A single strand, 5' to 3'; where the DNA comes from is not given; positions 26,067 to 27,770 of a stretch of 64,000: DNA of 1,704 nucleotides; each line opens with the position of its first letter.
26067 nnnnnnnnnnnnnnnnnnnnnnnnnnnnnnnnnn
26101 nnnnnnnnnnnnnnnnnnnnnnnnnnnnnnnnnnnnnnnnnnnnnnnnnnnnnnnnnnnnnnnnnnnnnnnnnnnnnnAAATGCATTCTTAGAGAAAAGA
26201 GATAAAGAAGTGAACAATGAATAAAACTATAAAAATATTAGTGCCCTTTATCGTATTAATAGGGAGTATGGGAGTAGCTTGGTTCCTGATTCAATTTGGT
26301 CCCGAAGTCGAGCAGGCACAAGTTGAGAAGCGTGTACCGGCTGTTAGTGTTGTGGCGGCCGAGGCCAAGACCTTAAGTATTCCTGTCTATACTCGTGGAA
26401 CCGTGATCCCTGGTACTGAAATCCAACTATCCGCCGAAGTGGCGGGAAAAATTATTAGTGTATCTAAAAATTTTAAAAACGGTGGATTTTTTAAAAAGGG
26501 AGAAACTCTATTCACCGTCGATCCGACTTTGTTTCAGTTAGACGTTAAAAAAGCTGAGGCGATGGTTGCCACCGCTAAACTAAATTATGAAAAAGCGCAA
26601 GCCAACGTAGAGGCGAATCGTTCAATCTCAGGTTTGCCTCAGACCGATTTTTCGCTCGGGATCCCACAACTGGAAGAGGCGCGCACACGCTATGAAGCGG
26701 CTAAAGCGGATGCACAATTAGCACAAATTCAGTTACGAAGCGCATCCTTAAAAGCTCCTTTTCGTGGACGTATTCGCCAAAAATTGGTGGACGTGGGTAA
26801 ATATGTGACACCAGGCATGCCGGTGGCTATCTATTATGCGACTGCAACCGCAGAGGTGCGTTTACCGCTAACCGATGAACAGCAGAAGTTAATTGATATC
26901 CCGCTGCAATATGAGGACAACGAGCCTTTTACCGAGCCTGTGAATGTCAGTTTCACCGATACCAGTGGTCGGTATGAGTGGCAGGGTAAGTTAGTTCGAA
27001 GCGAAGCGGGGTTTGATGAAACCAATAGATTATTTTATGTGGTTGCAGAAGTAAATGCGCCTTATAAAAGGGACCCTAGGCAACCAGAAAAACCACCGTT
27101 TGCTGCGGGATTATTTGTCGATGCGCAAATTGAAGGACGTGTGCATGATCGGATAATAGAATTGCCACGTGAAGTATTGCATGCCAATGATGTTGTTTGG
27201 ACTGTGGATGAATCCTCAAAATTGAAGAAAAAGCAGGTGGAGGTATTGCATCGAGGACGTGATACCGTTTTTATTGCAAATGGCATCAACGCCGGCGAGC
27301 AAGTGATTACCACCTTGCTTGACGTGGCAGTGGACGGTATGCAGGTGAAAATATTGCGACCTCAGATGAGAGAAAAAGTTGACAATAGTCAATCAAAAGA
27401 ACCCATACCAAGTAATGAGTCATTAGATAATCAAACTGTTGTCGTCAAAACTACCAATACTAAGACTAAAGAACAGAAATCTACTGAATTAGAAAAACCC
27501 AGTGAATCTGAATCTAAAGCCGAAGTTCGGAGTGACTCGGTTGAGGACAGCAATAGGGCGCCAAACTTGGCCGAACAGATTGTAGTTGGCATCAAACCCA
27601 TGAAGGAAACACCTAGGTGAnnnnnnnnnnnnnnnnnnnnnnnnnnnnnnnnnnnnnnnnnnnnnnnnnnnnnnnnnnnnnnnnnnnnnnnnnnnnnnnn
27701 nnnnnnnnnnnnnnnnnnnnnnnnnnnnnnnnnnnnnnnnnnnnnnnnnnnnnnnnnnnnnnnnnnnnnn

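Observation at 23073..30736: Divergent tolC with a type II thioesterase-MFP-RND operon; orphan TEII leading an efflux operon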

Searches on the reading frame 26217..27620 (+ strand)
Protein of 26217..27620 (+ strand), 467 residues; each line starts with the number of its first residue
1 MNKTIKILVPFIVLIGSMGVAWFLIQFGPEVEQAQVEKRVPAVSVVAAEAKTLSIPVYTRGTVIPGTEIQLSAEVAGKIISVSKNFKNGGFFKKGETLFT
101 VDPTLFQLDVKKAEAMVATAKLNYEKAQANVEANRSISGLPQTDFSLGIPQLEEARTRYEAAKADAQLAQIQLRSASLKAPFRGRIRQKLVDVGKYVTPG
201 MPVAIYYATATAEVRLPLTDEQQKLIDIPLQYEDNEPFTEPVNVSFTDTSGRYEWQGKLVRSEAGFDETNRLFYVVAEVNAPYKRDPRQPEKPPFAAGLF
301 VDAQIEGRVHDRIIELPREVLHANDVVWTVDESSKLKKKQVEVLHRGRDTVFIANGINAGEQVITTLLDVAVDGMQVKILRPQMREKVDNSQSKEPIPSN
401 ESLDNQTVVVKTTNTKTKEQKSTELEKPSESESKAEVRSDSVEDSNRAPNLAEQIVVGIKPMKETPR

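Call 3: search_protein_families(library=pfam, proteins=[window:26217-27620:+])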
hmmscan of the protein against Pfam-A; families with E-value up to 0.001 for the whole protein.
window:26217-27620:+ (467 aa): 1 family
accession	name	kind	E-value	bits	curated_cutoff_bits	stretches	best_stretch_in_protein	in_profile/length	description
PF13437.12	HlyD_3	-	7.8e-12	46.3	22.2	1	178-286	2-100/106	HlyD family secretion protein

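Call 4: search_protein_families(library=ncbifam, proteins=[window:26217-27620:+])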
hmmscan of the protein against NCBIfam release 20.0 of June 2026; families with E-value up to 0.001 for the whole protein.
window:26217-27620:+ (467 aa): 16 families
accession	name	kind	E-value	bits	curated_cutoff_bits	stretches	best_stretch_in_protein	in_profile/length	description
TIGR01730.1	RND_mfp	subfamily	7.4e-44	150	94.9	1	43-379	1-321/322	efflux RND transporter periplasmic adaptor subunit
NF008589.1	PRK11556.1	equivalog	3.4e-23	82.2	391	1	38-383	52-391/392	MdtA/MuxA family multidrug efflux RND transporter periplasmic adaptor subunit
NF033138.2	RND-peri-MexC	equivalog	2.1e-22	79.8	625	1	12-200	7-196/375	MexC family multidrug efflux RND transporter periplasmic adaptor subunit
TIGR00999.1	8a0102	subfamily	8.6e-19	67.7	319.3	2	90-216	2-133/271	CzcB/NccB family metal efflux transporter periplasmic adaptor subunit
NF007132.1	PRK09578.1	equivalog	1.7e-15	56.7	512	1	30-198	27-196/396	MexX/AxyX family multidrug efflux RND transporter periplasmic adaptor subunit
NF033834.1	RND_adapt_MexA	exception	2.2e-14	53.4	750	1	28-379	23-360/373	multidrug efflux RND transporter periplasmic adaptor subunit MexA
NF007785.0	PRK10476.1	equivalog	1e-13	50.9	376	1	58-136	38-114/347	multidrug transporter subunit MdtN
TIGR00998.1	8a0101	subfamily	4.8e-13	48.8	390.8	2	64-136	38-108/334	EmrA/EmrK family multidrug efflux transporter periplasmic adaptor subunit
NF007362.0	PRK09859.1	equivalog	3e-12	46.4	738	1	1-380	1-372/385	multidrug transporter subunit MdtE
NF000272.2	OqxA_adapt_sub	exception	3.5e-12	46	835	1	14-204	14-204/391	multidrug efflux RND transporter periplasmic adaptor subunit OqxA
NF045904.1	RND-peri-MexE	equivalog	1.2e-11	44.1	714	1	65-200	60-196/390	multidrug efflux RND transporter periplasmic adaptor subunit MexE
NF011604.1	PRK15030.1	equivalog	2.7e-11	43.1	765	1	28-205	24-203/397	multidrug efflux RND transporter periplasmic adaptor subunit AcrA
NF002939.0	PRK03598.1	equivalog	3.3e-07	29.8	393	0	133-203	162-232/332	secretion protein HlyD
NF007850.1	PRK10559.1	equivalog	7.4e-07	28.6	400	1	68-201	40-173/303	p-hydroxybenzoic acid efflux pump subunit AaeA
NF038010.1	ABC_adapt_DarC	equivalog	0.00011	21.1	450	0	2-101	9-103/417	darobactin export ABC transporter periplasmic adaptor subunit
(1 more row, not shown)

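Call 49: search_solved_structures(query=window:26217-27617:+, max_evalue=0.00001)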
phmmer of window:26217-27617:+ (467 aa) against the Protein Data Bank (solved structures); distinct sequences matched with E-value up to 0.00001: 13.
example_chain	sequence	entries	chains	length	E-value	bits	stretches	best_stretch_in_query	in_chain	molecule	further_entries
6vej_P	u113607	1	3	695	1.1e-14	57.5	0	70-215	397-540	Probable Resistance-Nodulation-Cell Division (RND) efflux membrane fusion protein,Probable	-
1vf7_A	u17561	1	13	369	3e-14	56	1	37-382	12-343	Multidrug resistance protein mexA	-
6iok_I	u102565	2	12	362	3.2e-14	55.9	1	37-382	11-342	Multidrug resistance protein MexA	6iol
6ta5_D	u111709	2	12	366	3.5e-14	55.8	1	38-382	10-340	MexA family multidrug efflux RND transporter periplasmic adaptor subunit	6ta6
2v4d_A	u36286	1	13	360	3.6e-14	55.8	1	38-382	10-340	MULTIDRUG RESISTANCE PROTEIN MEXA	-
1t5e_A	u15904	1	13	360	3.6e-14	55.7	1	38-382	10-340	Multidrug resistance protein mexA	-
5v5s_D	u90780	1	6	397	6e-14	55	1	27-380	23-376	Multidrug efflux pump subunit AcrA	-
9tg4_D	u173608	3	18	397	1e-13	54.3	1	27-380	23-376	Multidrug efflux pump subunit AcrA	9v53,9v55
9j3d_D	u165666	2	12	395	2.9e-13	52.7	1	35-201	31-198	RND efflux system, MexC-like protein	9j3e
5ng5_E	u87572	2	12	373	4.2e-13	52.2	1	35-380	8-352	Multidrug efflux pump subunit AcrA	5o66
4l8j_A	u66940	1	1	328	2.3e-10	43.2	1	66-379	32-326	Putative efflux transporter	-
2f1m_A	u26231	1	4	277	7.4e-09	38.3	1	72-233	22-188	Acriflavine resistance protein A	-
20yy_D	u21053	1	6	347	2.9e-08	36.3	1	66-380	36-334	Multidrug efflux RND transporter periplasmic adaptor subunit MexJ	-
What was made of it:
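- Checked: Residues ~383-467 lie beyond the MexA/AcrA-homologous core at 37-382 (call 49).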

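Call 52: find_homologous_proteins(query=window:26217-27617:+, max_evalue=1e-30)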
Query window:26217-27617:+ (467 aa): 321 proteins with E <= 1e-30 among 8000 candidates; the best 120 are listed.
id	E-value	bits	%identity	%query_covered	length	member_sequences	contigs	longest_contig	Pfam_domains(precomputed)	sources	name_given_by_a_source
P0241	0.0e+0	1012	100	100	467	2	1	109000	PF25967.1,PF25917.1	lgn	-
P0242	1.4e-235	800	89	87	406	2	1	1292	PF25917.1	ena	-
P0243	3.7e-106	374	45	84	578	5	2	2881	PF25967.1,PF25917.1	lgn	-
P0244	1.3e-104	369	44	84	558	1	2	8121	PF25967.1,PF25917.1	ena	-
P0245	1.6e-104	368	44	84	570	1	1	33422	PF25967.1,PF25917.1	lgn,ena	-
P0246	3.1e-104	367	43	84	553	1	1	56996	PF25989.1,PF25967.1,PF25917.1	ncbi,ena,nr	ncbi:MAG: efflux RND transporter periplasmic adaptor subunit [Ketobacteraceae bacterium]|nr:efflux R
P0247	4.3e-95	337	45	81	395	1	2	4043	PF25973.1,PF25919.1,PF25917.1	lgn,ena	-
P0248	4.0e-93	331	42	81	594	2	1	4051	PF25917.1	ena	-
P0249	5.3e-93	330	44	86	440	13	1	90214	PF25973.1,PF25917.1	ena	-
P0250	1.3e-88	316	42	81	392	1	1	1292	PF25973.1,PF25967.1,PF25917.1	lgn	-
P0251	2.7e-88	315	42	81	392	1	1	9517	PF25973.1,PF25967.1,PF25917.1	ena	-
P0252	2.8e-88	315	42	81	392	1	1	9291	PF25973.1,PF25967.1,PF25917.1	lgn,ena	-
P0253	3.0e-88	315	42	81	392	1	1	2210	PF25973.1,PF25967.1,PF25917.1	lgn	-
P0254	3.1e-88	315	42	81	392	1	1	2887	PF25973.1,PF25967.1,PF25917.1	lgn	-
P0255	3.1e-88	315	42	81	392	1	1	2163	PF25973.1,PF25967.1,PF25917.1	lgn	-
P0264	2.3e-80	289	41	73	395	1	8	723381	PF25917.1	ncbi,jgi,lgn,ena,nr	ncbi:MAG: efflux RND transporter periplasmic adaptor subunit [Hahellaceae bacterium]|jgi:RND family 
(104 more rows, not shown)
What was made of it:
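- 27363..27617 (+): MFP C-terminal low-complexity tail (residues ~383-467) carrying the short conserved motif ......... The nearest tail-less MFPs are 390-400 aa (call 52).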

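Call 53: find_encoding_contigs(protein=P0249, flank=8000, max_places=1)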
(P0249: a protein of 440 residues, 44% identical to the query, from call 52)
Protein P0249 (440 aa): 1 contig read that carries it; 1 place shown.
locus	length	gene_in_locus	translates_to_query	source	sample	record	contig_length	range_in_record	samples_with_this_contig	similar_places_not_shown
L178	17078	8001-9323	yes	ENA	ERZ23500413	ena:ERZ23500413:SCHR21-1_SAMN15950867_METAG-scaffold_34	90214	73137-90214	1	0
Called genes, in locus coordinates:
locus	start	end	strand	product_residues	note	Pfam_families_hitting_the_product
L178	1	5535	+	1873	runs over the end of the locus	PF18563:TubC_N, PF00668:Condensation, PF00501:AMP-binding, PF00550:PP-binding, PF00975:Thioesterase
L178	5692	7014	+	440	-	PF05977:MFS_3, PF07690:MFS_1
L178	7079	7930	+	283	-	PF00975:Thioesterase, PF12697:Abhydrolase_6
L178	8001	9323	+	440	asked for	PF25917:BSH_RND, PF25973:BSH_CzcB (weak)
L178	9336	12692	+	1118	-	PF00873:ACR_tran, PF02355:SecD_SecF_C (weak), PF04957:RMF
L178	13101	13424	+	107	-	-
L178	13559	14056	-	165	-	PF01467:CTP_transf_like, PF08218:Citrate_ly_lig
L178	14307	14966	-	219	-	PF03602:Cons_hypoth95, PF05175:MTS (weak)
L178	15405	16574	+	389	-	PF13401:AAA_22 (faint), PF02881:SRP54_N, PF06414:Zeta_toxin (weak), PF13604:AAA_30 (weak), PF00448:SRP54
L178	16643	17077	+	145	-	?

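Call 54: find_encoding_contigs(protein=P0264, flank=8000, max_places=1)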
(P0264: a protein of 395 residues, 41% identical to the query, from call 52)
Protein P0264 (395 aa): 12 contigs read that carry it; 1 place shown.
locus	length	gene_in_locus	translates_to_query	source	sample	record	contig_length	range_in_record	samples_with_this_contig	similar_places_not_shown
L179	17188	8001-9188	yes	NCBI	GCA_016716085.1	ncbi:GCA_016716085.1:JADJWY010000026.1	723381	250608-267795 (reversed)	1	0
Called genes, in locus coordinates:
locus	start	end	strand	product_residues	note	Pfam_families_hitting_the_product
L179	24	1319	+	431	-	PF13729:TraF_2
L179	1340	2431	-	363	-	PF05368:NmrA, PF13460:NAD_binding_10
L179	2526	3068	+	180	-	PF01638:HxlR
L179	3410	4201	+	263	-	-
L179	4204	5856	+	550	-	PF03321:GH3, PF23571:GH3_M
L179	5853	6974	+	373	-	-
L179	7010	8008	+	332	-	-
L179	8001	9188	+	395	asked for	PF25917:BSH_RND (weak)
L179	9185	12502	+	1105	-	PF00873:ACR_tran, PF02355:SecD_SecF_C (weak)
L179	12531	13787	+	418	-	-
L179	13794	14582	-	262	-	-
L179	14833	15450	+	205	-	PF12323:HTH_OrfB_IS605, PF01385:OrfB_IS605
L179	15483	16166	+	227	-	-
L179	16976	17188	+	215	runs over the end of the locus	-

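Call 64: predict_structure(alignment_id=A4)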
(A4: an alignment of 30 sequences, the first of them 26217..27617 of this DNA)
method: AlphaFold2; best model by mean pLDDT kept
length: 467 residues; sequences in the alignment: 30
mean_pLDDT: 82.4   pTM: 0.64
mean pLDDT of the five models: 82.4, 81.3, 81.0, 80.0, 79.9
residues with pLDDT >= 90: 298; 70-90: 59; 50-70: 31; < 50: 79
segments of 3 or more residues with pLDDT < 50: 384-390, 392-394, 401-460, 462-467
pLDDT, mean of each block of 10 residues (from residue 1): 71 89 81 71 94 95 96 97 93 96 97 98 97 87 89 98 98 97 95 96 96 95 88 64 94 95 78 93 92 93 96 95 94 95 94 95 91 92 52 49 42 37 37 40 41 45 45
secondary structure, 60 per line:
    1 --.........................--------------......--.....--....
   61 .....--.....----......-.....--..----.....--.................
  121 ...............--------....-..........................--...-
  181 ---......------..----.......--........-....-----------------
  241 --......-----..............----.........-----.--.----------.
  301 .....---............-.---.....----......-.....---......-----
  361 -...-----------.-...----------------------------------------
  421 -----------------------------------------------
elements in order: H3-27 E42-47 E50-54 E57-65 E68-72 E77-82 H84-88 E97-101 H104-135 H144-147 H149-174 E177-179 E184-189 E202-208 E211-218 H220-223 E243-248 E254-267 E272-280 E300-305 E309-317 E326-330 E335-340 E342-346 E350-355 E362-364 E378-380
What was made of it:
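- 26217..27620 (+): RND membrane fusion protein (467 aa) with an N-terminal TM anchor (residues 3-27), a MexA/AcrA-like core and a disordered tail. The AF2 model has mean pLDDT 82 (call 64).
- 27363..27617 (+): pLDDT is below 50 with no secondary structure (call 64).
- On Tripartite RND efflux pump (HAE-1 / AcrAB-TolC type): The AF2 core is confident (call 64).
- Checked: AlphaFold2 gives pLDDT below 50 and no secondary structure there, while the core scores above 90 (call 64).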
